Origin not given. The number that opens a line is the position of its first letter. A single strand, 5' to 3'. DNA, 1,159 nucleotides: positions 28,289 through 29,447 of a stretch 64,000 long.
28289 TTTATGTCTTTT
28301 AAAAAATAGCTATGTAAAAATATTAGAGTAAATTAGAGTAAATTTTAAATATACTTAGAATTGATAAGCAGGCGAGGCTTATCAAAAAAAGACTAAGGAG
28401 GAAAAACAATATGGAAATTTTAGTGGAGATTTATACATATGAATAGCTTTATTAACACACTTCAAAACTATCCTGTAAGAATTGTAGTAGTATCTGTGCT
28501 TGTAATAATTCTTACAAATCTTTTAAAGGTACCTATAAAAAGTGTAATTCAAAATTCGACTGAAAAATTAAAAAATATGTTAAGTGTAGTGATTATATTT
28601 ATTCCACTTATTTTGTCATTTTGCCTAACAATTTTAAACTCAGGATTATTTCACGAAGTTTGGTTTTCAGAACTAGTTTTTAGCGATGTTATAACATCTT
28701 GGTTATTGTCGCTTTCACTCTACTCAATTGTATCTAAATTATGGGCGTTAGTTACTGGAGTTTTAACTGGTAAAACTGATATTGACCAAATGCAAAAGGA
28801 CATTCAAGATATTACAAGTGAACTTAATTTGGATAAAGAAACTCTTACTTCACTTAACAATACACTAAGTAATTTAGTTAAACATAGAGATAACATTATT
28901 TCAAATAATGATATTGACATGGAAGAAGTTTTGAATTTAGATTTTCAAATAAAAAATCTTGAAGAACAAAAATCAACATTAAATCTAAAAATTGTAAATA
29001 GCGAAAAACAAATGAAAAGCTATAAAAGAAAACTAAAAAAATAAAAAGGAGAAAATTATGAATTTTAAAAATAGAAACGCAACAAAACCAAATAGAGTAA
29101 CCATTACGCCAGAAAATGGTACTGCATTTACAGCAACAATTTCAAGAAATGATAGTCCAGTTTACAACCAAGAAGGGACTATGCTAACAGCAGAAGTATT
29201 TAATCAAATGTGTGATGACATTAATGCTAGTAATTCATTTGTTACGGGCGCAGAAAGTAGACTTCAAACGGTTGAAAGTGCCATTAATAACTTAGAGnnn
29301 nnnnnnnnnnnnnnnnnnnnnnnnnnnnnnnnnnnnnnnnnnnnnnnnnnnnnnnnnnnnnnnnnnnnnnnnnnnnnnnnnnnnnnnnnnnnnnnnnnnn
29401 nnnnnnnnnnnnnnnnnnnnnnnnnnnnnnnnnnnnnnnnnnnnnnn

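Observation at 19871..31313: Candidate regulated toxin release/delivery locus: late-activator-like regulator, RHS toxin + immunity, then membrane/coiled-coil protein and tail-fibre-like protein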

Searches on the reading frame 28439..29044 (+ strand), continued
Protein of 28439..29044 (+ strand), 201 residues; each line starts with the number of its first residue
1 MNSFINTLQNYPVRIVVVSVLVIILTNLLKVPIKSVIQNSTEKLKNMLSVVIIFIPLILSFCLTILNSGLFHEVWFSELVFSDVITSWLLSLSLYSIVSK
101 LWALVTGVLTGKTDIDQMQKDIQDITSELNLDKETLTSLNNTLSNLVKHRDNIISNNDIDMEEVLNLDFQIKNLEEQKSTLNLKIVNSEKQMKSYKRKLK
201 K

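Call 99: list_cluster_members(proteins=[window:28439-29044:+, window:19871-20230:+, window:29058-31313:+, window:20306-26203:+])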
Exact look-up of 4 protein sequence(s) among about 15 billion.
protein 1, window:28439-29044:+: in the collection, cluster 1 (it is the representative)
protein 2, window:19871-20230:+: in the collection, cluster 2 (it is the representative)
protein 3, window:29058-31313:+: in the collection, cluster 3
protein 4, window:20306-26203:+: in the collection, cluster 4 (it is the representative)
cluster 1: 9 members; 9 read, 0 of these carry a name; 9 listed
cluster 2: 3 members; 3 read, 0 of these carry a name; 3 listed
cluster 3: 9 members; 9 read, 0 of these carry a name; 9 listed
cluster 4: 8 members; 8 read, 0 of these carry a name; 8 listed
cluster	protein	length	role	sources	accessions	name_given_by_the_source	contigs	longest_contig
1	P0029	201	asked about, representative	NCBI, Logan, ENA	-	-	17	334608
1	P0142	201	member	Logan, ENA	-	-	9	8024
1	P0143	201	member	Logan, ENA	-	-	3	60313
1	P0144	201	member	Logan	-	-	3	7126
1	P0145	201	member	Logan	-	-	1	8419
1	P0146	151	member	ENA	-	-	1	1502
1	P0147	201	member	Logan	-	-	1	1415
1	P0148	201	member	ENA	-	-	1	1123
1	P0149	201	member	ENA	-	-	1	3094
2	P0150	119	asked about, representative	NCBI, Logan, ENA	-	-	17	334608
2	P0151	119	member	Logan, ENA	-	-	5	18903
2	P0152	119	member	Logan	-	-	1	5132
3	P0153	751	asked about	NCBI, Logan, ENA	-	-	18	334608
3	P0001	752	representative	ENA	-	-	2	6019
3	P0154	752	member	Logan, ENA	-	-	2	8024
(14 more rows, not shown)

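Call 102: search_solved_structures(query=A4, max_evalue=1)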
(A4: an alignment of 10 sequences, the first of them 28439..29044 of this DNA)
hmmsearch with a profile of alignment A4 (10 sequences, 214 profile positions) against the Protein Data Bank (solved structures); distinct sequences matched with E-value up to 1: 96 (the best 60 are shown).
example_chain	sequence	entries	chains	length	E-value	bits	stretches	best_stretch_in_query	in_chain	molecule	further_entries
3vjf_A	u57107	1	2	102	0.00094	21.8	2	111-159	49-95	WA20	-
6qs4_A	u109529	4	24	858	0.0024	20.5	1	105-204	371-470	Chaperone protein ClpB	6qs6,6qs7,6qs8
6og3_E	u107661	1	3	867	0.0024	20.4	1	105-204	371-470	Hyperactive disaggregase ClpB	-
9ugr_A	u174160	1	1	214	0.0029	20.2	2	123-209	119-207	Syn-F4-Link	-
6oax_C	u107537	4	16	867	0.0029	20.2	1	105-204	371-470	Hyperactive disaggregase ClpB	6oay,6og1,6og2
5ofo_C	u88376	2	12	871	0.0031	20.1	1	105-204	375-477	Chaperone protein ClpB,ATP-dependent Clp protease ATP-binding subunit ClpA,Chaperone prote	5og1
4d2q_A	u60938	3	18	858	0.0032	20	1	105-204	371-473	CLPB | CHAPERONE PROTEIN CLPB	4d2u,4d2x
6rn2_A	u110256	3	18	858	0.0032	20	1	105-204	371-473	Chaperone protein ClpB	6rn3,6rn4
4ciu_A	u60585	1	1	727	0.0034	19.9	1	105-204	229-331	CHAPERONE PROTEIN CLPB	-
4hse_A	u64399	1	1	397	0.0092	18.5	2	125-196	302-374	Chaperone protein ClpB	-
2jua_A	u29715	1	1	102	0.01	18.4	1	121-164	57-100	de novo protein S836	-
1p68_A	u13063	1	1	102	0.011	18.3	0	122-159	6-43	De novo designed protein S-824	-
5xg2_A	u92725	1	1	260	0.032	16.8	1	117-204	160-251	Chromosome partition protein Smc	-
4kht_A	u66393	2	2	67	0.033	16.7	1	128-170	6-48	Gp41 helix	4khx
1jsd_B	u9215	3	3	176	0.038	16.5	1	116-208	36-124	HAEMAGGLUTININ (HA2 CHAIN)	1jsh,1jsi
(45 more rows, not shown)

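Call 113: search_protein_families(library=padloc, proteins=[window:28439-29044:+, L065:1516-1935:+, L065:2105-2761:+, L070:9563-9952:+], max_evalue=0.01)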
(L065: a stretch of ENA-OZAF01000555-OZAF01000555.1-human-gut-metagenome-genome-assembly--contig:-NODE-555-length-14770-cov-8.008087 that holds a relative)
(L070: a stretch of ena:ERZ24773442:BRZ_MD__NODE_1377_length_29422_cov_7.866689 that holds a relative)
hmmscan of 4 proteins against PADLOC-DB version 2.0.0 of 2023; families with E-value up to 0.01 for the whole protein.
window:28439-29044:+ (201 aa): 1 family
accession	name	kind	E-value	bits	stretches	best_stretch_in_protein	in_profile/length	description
PDLC02723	PbeC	-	3.3e-06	23.9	1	98-200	363-462/618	PbeC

L065:1516-1935:+ (139 aa): 0 families

L065:2105-2761:+ (218 aa): 0 families

L070:9563-9952:+ (129 aa): 0 families

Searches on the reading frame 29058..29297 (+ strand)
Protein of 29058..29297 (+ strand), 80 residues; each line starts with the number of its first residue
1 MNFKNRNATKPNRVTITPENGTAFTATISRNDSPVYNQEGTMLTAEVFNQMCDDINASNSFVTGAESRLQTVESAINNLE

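Call 70: find_related_loci(query=A6, collection=viral_contigs, flank=10000)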
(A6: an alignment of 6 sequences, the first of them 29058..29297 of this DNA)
Query A6 (80 aa) in viral_contigs; peptide patterns used: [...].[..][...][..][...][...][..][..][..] (x = any residue, [..] = any of these).
30 stretches matched a pattern; 1 encode a relative of the query (tblastn E <= 1e-3); 1 distinct loci.
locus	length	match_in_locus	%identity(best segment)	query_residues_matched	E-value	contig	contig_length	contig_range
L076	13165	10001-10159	53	3-57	1e-13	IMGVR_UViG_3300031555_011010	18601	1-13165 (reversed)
